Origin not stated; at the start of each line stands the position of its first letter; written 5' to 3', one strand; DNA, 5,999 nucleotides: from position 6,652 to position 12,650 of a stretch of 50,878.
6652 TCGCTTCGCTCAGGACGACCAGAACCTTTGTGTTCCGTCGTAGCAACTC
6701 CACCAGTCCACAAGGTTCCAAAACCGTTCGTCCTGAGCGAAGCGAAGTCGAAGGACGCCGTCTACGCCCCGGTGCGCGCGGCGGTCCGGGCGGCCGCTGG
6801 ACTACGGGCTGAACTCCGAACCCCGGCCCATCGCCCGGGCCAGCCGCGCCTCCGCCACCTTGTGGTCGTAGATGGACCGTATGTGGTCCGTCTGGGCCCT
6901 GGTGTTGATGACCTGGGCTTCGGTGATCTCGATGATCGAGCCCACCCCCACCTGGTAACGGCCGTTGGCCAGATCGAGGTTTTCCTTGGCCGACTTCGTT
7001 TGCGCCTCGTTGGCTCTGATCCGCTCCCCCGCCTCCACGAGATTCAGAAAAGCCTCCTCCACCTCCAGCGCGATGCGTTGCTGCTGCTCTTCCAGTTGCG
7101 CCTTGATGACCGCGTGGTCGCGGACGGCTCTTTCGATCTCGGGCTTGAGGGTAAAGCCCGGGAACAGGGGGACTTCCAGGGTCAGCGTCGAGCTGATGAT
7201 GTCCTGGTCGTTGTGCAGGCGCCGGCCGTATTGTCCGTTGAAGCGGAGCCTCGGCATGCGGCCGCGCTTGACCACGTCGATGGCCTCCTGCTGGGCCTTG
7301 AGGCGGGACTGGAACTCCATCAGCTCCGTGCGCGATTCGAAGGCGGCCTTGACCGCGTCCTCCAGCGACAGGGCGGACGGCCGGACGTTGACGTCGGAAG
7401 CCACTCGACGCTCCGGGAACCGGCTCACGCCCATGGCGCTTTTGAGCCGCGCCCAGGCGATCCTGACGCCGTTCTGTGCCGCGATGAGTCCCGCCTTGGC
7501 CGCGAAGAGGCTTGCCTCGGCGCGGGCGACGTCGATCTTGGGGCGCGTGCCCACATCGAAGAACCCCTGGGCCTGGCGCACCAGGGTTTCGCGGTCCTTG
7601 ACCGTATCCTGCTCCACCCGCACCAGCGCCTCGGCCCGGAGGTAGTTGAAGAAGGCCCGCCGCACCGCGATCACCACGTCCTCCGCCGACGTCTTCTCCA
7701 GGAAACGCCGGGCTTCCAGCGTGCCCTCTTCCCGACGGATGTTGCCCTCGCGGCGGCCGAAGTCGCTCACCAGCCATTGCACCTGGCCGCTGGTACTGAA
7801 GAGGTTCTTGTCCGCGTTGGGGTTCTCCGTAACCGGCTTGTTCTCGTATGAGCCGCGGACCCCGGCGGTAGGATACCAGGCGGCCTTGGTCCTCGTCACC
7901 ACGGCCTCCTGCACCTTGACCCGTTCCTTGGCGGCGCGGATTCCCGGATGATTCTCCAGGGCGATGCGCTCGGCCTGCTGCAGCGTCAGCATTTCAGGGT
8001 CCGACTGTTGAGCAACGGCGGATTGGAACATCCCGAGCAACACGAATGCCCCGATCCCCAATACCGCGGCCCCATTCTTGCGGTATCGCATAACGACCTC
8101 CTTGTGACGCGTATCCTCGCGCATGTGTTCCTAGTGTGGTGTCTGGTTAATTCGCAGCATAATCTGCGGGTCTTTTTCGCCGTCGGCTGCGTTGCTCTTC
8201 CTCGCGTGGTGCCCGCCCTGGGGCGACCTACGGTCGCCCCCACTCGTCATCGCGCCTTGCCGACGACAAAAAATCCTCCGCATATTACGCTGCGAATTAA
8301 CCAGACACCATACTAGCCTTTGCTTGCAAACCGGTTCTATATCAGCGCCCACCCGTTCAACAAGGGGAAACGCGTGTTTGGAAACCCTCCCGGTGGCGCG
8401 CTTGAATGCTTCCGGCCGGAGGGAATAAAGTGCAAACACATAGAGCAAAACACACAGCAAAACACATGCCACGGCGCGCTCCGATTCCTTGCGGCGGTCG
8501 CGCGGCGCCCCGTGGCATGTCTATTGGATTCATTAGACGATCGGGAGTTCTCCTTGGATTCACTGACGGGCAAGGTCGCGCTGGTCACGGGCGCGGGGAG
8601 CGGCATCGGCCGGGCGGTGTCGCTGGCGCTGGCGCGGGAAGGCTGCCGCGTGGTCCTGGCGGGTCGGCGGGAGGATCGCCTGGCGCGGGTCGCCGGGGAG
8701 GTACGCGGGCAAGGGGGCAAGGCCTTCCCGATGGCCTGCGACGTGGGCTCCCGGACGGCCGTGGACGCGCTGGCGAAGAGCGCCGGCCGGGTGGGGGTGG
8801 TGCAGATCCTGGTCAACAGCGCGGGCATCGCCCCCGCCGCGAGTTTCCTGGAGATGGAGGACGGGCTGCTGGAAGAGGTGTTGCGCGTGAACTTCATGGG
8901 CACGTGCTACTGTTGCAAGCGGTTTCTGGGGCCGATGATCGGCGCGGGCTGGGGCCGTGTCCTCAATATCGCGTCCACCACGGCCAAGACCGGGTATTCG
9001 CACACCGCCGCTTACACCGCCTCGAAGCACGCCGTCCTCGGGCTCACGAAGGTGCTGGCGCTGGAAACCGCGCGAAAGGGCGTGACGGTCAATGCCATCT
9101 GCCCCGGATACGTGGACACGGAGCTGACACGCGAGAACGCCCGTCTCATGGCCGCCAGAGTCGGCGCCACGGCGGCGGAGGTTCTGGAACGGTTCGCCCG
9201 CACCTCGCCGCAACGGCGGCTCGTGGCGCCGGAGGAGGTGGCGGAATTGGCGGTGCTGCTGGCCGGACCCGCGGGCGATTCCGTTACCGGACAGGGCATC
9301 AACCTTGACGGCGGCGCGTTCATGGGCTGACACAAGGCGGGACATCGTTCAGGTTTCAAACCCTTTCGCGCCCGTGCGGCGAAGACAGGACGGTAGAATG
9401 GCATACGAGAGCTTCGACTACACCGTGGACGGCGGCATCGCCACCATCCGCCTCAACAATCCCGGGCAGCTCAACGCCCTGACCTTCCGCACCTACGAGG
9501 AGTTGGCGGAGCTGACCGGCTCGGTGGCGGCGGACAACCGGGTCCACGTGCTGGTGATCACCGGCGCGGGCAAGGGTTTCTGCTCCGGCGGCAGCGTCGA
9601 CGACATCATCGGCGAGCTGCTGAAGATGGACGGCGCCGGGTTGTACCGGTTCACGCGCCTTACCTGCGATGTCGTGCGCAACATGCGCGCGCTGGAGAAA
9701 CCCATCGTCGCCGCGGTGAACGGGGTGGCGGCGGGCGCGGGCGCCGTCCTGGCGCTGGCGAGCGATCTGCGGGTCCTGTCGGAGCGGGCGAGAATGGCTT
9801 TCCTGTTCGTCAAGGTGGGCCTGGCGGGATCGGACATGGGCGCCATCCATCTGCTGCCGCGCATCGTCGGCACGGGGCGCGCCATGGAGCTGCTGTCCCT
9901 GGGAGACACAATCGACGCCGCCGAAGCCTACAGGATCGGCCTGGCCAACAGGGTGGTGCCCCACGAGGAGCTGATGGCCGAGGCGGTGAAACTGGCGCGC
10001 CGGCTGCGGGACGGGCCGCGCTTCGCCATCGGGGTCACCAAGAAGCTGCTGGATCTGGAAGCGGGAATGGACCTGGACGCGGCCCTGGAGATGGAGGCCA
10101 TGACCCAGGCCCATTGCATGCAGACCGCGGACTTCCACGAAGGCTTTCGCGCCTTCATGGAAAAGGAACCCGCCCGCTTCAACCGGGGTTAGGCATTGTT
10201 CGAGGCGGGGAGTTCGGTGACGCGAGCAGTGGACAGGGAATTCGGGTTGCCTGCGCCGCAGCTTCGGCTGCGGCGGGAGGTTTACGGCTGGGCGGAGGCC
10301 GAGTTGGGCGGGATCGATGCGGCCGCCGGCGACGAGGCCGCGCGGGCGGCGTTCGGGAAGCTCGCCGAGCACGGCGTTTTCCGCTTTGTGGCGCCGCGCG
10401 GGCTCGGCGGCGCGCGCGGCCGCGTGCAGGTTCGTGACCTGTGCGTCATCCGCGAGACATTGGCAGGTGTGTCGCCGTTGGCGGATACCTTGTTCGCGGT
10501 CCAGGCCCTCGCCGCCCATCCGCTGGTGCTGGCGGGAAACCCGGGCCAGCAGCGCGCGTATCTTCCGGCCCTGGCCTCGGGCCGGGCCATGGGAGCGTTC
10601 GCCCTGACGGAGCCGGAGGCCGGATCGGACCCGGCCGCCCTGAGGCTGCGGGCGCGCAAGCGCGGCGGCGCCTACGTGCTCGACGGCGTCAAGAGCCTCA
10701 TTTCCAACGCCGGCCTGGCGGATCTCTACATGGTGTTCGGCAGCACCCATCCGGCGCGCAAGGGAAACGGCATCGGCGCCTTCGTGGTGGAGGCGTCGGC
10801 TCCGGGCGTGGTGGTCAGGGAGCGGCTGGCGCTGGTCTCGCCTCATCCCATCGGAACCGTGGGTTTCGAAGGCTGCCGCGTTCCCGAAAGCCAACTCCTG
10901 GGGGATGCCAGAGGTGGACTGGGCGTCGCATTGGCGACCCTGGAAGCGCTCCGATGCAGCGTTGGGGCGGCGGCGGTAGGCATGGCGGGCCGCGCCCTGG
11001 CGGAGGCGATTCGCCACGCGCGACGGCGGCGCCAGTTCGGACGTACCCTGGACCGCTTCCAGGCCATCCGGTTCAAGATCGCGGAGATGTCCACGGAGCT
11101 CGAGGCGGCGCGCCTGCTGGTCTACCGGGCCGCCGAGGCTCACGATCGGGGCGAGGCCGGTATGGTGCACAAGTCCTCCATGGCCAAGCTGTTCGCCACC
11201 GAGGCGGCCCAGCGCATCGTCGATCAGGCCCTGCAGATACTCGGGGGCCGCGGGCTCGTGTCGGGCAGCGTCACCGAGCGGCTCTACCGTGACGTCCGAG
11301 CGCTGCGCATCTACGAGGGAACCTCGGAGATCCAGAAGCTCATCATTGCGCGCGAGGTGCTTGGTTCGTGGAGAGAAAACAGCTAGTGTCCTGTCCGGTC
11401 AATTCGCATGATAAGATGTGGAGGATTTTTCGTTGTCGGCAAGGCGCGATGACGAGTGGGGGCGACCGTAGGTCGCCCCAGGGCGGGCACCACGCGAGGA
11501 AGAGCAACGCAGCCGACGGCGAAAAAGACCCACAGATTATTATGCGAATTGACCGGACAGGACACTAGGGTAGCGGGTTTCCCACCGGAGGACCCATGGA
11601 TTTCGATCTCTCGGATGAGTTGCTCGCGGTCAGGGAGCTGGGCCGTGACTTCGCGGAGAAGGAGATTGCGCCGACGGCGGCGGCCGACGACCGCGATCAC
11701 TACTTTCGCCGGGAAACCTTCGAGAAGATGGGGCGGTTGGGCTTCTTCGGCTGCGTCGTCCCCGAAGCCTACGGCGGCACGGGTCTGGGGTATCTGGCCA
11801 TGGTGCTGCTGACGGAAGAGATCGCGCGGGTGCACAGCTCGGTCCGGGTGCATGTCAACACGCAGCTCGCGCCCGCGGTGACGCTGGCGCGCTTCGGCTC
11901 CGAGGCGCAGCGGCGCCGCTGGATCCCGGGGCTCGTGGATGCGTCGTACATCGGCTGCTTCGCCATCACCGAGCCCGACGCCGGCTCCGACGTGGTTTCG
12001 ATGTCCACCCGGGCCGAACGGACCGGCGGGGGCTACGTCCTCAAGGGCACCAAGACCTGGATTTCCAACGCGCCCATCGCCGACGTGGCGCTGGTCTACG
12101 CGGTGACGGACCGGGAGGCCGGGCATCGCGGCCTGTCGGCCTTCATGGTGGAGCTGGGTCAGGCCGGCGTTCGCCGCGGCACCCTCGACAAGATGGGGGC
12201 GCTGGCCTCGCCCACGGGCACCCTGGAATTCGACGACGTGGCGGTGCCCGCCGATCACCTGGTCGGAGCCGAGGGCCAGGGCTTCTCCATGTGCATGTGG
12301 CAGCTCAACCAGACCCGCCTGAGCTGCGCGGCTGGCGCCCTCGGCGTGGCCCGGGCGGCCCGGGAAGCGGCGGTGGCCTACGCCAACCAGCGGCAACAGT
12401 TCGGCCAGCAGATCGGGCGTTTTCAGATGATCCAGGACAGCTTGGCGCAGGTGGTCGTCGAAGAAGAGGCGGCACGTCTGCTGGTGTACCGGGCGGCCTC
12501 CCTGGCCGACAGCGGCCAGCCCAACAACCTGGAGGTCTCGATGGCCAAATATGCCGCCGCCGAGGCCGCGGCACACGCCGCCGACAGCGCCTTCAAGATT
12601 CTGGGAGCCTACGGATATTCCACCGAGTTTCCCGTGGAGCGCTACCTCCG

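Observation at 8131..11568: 186-nt palindromic element whose two copies differ almost only by compensatory base-pair changes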

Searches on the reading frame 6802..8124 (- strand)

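Call 71: search_protein_families(library=pfam, proteins=[window:6802-8124:-], max_evalue=0.00001)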
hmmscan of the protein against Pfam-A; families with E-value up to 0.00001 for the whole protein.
window:6802-8124:- (440 aa): 1 family
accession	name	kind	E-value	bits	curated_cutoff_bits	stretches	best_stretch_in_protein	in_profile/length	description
PF02321.23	OEP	-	1.2e-59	201.7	22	2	48-232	1-187/187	Outer membrane efflux protein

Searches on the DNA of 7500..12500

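Call 6: search_rna_families(source=window, start=7500, end=12500, threshold=evalue, max_evalue=1)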
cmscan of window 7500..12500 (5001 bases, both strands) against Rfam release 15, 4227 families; matches with E-value up to 1: 0.
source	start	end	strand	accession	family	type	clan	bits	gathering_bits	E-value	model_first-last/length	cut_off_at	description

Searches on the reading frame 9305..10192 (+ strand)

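Call 71: search_protein_families(library=pfam, proteins=[window:9305-10192:+], max_evalue=0.00001)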
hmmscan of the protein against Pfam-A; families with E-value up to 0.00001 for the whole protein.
window:9305-10192:+ (295 aa): 2 families
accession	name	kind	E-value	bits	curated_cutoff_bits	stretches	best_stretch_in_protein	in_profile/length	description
PF00378.25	ECH_1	-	5.8e-52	177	27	1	43-293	4-249/251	Enoyl-CoA hydratase/isomerase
PF16113.10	ECH_2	-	5.7e-35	121.8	27.2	1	46-230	2-184/335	Enoyl-CoA hydratase/isomerase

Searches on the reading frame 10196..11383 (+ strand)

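Call 71: search_protein_families(library=pfam, proteins=[window:10196-11383:+], max_evalue=0.00001)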
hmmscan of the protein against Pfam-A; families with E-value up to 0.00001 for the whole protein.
window:10196-11383:+ (396 aa): 5 families
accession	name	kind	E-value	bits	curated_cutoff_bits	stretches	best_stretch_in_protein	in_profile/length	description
PF00441.29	Acyl-CoA_dh_1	-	5e-47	160.2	22.4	1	240-389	2-150/150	Acyl-CoA dehydrogenase, C-terminal domain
PF08028.16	Acyl-CoA_dh_2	-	8e-24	84.9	22.7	1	256-377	3-133/134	Acyl-CoA dehydrogenase, C-terminal domain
PF02770.24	Acyl-CoA_dh_M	-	6.4e-17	61.9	33.3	1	134-212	1-80/97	Acyl-CoA dehydrogenase, middle domain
PF02771.21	Acyl-CoA_dh_N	-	2.5e-11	44.4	22.9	1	22-129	4-112/113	Acyl-CoA dehydrogenase, N-terminal domain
PF22924.1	ACOX_C_alpha1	-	5.9e-07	29.9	27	0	293-386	70-166/169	Acyl-CoA oxidase, C-alpha1 domain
